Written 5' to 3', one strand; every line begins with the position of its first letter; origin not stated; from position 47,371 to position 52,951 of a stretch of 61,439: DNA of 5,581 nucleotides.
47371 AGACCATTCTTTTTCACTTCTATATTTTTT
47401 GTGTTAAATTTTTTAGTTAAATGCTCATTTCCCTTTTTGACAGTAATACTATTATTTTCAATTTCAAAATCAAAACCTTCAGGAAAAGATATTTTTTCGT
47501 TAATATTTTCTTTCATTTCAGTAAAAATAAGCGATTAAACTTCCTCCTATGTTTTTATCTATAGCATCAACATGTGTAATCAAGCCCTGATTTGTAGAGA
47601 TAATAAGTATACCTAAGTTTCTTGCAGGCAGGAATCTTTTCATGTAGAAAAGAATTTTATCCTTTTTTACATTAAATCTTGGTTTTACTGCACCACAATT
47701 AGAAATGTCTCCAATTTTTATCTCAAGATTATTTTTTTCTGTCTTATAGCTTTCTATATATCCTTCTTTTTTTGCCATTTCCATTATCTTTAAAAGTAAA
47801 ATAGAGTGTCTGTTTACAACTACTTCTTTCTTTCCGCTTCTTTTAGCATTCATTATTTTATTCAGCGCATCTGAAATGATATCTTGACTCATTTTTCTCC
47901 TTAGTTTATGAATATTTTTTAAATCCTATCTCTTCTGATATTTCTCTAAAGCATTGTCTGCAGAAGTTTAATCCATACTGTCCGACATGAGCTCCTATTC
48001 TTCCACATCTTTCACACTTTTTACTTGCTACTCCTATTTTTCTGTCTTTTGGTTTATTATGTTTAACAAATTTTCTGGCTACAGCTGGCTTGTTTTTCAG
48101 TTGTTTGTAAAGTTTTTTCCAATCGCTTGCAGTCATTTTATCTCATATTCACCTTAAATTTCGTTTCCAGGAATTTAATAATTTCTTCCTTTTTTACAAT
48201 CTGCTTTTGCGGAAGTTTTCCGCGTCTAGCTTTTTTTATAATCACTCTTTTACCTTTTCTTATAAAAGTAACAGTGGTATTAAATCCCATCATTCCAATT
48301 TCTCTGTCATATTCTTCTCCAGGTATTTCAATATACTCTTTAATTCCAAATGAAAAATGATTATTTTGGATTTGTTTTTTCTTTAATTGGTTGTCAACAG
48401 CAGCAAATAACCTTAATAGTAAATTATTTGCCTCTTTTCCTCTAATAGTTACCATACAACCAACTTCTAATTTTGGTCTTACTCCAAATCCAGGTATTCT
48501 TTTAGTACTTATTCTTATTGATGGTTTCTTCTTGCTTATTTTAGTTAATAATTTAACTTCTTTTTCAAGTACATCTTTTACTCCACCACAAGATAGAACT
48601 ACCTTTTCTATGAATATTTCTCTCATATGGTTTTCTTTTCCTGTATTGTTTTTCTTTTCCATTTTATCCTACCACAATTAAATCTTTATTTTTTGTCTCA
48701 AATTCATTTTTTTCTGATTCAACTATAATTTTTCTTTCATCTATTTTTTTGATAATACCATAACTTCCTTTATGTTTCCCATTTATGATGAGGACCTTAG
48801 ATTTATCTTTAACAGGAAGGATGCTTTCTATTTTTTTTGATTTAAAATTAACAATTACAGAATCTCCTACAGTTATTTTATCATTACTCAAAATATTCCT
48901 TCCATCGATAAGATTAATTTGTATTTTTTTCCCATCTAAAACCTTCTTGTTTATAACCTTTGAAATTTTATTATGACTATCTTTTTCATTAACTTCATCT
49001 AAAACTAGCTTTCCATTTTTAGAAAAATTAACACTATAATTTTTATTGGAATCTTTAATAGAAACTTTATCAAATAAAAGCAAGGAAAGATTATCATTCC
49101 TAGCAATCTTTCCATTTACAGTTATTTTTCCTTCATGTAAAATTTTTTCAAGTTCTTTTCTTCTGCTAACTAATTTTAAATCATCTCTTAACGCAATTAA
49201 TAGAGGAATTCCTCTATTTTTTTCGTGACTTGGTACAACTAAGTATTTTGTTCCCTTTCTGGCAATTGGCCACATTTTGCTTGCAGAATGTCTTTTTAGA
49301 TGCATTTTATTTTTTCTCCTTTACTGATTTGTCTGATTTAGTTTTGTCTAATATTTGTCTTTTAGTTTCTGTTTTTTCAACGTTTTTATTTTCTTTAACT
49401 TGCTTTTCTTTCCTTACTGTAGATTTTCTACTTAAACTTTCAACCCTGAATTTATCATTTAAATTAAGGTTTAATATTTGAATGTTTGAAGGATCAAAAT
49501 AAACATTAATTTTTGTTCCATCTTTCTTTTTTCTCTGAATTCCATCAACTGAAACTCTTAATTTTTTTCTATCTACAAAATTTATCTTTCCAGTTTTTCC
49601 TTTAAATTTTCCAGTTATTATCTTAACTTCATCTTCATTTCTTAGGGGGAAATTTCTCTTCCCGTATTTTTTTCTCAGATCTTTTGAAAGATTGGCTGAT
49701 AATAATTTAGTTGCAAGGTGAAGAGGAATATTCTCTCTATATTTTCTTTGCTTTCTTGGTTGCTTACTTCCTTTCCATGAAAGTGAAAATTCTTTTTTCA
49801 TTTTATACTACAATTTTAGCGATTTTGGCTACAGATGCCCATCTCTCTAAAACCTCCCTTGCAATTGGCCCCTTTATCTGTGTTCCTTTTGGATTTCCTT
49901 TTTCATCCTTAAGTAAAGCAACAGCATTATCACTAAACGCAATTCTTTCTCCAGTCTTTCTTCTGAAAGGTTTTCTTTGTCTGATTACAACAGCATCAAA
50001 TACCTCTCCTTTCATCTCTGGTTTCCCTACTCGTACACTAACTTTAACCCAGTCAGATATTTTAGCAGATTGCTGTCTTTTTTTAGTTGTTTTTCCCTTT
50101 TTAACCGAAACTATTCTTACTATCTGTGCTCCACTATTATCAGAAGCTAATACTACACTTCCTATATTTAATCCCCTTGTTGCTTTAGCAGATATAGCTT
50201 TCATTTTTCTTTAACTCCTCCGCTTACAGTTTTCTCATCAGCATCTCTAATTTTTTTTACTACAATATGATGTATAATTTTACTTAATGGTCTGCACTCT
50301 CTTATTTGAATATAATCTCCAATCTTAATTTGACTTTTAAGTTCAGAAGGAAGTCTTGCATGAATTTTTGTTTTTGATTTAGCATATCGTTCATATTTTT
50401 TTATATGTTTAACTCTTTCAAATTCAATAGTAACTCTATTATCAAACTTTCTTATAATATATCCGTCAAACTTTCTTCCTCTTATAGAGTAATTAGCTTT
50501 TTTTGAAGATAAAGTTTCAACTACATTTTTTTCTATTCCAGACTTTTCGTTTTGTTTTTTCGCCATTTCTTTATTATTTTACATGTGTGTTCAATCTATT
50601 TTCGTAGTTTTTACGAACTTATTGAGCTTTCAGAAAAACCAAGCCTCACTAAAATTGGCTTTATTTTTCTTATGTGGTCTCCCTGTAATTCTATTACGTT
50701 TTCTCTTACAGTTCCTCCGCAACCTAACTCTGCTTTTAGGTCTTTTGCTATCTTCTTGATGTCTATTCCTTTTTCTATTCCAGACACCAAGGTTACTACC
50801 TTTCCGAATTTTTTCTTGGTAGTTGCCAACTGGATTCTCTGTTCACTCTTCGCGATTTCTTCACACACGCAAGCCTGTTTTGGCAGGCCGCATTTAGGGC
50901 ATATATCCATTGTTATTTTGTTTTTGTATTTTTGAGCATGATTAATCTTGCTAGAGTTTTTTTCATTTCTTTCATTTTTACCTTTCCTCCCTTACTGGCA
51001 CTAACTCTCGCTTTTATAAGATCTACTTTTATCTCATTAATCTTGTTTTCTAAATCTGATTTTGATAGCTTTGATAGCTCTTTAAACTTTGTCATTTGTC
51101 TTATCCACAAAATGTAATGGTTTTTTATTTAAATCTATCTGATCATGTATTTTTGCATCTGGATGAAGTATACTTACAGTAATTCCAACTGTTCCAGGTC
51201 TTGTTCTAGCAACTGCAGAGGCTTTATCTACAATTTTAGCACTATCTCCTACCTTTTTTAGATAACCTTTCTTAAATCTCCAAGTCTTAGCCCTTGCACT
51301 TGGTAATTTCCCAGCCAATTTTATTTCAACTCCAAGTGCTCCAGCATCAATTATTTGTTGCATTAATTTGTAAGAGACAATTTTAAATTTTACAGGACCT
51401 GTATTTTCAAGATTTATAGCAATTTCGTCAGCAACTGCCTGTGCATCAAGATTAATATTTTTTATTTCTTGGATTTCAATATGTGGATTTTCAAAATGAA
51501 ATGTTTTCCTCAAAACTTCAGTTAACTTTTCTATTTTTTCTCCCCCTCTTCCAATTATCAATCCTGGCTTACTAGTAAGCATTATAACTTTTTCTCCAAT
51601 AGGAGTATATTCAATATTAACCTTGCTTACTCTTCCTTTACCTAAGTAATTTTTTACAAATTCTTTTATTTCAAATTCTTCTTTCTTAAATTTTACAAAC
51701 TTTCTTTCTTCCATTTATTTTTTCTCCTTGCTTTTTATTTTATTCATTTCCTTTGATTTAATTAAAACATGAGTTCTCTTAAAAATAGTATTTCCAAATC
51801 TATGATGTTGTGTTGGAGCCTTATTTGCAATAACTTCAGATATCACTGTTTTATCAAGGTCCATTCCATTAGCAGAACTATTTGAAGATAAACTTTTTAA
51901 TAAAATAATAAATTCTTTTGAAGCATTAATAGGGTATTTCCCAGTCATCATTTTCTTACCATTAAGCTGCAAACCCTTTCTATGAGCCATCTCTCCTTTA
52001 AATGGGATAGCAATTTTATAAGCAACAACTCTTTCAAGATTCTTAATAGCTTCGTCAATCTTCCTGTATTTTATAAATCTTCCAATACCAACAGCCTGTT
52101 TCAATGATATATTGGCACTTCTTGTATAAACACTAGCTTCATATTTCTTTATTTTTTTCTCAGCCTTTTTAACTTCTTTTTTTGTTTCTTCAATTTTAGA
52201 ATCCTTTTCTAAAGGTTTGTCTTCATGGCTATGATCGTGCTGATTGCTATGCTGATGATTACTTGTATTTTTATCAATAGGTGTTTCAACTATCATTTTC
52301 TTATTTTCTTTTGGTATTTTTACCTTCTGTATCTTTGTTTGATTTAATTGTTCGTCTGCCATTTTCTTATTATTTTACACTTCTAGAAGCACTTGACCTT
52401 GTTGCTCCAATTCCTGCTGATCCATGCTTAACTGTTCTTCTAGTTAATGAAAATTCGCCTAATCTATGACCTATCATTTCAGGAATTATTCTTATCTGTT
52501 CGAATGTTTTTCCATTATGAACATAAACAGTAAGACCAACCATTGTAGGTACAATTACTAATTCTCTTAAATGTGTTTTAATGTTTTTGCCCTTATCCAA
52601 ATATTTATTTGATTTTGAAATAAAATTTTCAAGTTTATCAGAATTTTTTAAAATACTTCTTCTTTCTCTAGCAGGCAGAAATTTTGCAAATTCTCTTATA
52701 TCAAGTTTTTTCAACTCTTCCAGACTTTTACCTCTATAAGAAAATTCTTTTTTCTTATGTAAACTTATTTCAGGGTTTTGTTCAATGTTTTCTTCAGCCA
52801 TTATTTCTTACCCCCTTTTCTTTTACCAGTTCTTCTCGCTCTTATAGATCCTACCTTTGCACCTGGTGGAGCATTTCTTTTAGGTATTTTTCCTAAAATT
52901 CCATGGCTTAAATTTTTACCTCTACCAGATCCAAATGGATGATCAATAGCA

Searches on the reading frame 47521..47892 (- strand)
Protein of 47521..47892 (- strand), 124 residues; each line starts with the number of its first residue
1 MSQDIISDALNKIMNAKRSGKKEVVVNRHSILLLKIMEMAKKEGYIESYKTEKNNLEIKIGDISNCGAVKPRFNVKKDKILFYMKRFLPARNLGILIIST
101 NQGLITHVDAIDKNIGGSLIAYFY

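Call 83: search_protein_families(library=pfam, proteins=[window:47521-47892:-], max_evalue=0.00001)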
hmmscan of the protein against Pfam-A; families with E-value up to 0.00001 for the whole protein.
window:47521-47892:- (124 aa): 1 family
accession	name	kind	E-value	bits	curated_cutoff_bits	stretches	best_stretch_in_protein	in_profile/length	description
PF00410.24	Ribosomal_S8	-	2.2e-21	76.6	24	1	4-124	1-126/126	Ribosomal protein S8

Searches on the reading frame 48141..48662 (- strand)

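Call 83: search_protein_families(library=pfam, proteins=[window:48141-48662:-], max_evalue=0.00001)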
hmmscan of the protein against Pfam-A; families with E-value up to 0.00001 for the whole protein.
window:48141-48662:- (174 aa): 2 families
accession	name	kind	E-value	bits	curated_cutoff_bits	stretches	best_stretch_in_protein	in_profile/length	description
PF00673.26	Ribosomal_L5_C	-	1.9e-12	47.6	27.8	1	67-152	2-82/94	ribosomal L5P family C-terminus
PF00281.24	Ribosomal_L5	-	2.9e-09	37.5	34.9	1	11-62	1-57/57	Ribosomal protein L5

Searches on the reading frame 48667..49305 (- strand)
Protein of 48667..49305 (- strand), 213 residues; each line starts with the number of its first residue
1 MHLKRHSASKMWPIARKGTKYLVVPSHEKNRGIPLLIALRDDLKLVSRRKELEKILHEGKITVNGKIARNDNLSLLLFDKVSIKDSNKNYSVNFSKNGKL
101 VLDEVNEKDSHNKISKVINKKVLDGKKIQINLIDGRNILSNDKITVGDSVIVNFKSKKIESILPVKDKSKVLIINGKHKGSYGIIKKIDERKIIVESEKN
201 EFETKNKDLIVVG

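Call 83: search_protein_families(library=pfam, proteins=[window:48667-49305:-], max_evalue=0.00001)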
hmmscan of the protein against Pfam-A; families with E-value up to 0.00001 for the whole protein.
window:48667-49305:- (213 aa): 1 family
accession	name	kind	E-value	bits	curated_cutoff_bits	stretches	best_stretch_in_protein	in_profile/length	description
PF00900.26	Ribosomal_S4e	-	9e-17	61.1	25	1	87-159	2-75/75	Ribosomal family S4e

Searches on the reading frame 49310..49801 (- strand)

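Call 83: search_protein_families(library=pfam, proteins=[window:49310-49801:-], max_evalue=0.00001)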
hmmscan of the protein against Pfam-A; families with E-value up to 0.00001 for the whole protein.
window:49310-49801:- (164 aa): 2 families
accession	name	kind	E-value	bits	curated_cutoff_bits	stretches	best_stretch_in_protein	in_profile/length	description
PF16906.11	Ribosomal_L26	-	6.6e-26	91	28.8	1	12-126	1-82/82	Ribosomal proteins L26 eukaryotic, L24P archaeal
PF00467.35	KOW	-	7.3e-07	29.2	22.3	1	57-86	3-32/32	KOW motif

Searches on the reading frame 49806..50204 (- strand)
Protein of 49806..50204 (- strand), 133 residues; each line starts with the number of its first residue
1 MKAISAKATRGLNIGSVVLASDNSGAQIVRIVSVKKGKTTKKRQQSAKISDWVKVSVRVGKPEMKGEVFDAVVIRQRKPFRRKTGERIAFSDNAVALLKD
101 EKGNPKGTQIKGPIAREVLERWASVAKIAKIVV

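Call 84: search_protein_families(library=pfam, proteins=[window:49806-50204:-], max_evalue=0.00001)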
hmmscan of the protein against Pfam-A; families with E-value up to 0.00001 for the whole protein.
window:49806-50204:- (133 aa): 1 family
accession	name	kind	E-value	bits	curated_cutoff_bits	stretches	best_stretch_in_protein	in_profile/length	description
PF00238.24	Ribosomal_L14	-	1.5e-31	109.3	23.6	1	15-133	5-122/122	Ribosomal protein L14p/L23e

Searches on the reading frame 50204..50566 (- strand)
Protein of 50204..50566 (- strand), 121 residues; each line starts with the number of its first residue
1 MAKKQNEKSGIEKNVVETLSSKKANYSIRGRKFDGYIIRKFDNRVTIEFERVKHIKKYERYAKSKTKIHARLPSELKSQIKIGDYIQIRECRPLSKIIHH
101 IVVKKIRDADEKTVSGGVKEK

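Call 84: search_protein_families(library=pfam, proteins=[window:50204-50566:-], max_evalue=0.00001)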
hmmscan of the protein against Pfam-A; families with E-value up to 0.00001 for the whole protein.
window:50204-50566:- (121 aa): 1 family
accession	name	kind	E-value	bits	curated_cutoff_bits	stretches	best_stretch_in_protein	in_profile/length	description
PF00366.26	Ribosomal_S17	-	5.8e-15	55.6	25.9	1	40-104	7-68/68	Ribosomal protein S17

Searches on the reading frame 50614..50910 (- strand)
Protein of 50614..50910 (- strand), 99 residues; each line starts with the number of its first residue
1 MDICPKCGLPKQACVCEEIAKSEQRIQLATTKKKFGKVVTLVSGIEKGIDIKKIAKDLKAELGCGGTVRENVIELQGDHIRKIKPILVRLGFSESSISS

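Call 84: search_protein_families(library=pfam, proteins=[window:50614-50910:-], max_evalue=0.00001)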
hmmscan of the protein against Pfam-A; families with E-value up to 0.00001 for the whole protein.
window:50614-50910:- (99 aa): 1 family
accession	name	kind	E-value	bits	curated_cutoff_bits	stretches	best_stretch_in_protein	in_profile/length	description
PF01253.27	SUI1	-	4.3e-19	69.2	25.5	1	23-92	2-76/77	Translation initiation factor SUI1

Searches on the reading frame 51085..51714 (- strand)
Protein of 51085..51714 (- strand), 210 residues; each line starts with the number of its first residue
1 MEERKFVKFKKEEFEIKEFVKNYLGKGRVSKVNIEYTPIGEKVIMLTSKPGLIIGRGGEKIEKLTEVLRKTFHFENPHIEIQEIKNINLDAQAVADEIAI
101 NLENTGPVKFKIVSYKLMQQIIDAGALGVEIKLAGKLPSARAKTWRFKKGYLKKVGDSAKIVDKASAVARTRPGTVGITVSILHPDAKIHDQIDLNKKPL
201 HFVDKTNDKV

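Call 84: search_protein_families(library=pfam, proteins=[window:51085-51714:-], max_evalue=0.00001)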
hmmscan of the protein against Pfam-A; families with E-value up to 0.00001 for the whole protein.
window:51085-51714:- (210 aa): 2 families
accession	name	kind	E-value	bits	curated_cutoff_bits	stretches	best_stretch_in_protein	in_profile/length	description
PF00189.25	Ribosomal_S3_C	-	1e-14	55.2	34.1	1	108-182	9-83/83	Ribosomal protein S3, C-terminal domain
PF07650.23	KH_2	-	8.6e-13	48.4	22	1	15-86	1-75/78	KH domain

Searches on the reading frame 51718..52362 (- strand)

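Call 84: search_protein_families(library=pfam, proteins=[window:51718-52362:-], max_evalue=0.00001)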
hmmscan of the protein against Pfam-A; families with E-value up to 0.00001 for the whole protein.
window:51718-52362:- (215 aa): 1 family
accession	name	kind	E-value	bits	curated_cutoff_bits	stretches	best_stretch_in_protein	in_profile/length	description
PF00237.24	Ribosomal_L22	-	2.7e-09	37.6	28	1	80-187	3-80/104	Ribosomal protein L22p/L17e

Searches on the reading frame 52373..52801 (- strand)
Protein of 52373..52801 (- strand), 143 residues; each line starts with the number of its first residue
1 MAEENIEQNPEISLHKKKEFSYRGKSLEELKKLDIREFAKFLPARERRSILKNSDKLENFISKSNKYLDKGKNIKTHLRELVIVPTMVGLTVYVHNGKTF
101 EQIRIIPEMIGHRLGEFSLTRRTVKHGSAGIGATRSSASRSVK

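Call 84: search_protein_families(library=pfam, proteins=[window:52373-52801:-], max_evalue=0.00001)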
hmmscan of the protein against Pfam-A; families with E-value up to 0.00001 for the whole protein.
window:52373-52801:- (143 aa): 1 family
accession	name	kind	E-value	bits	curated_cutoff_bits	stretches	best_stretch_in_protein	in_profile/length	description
PF00203.26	Ribosomal_S19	-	3.5e-26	91.3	27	1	49-126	2-81/81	Ribosomal protein S19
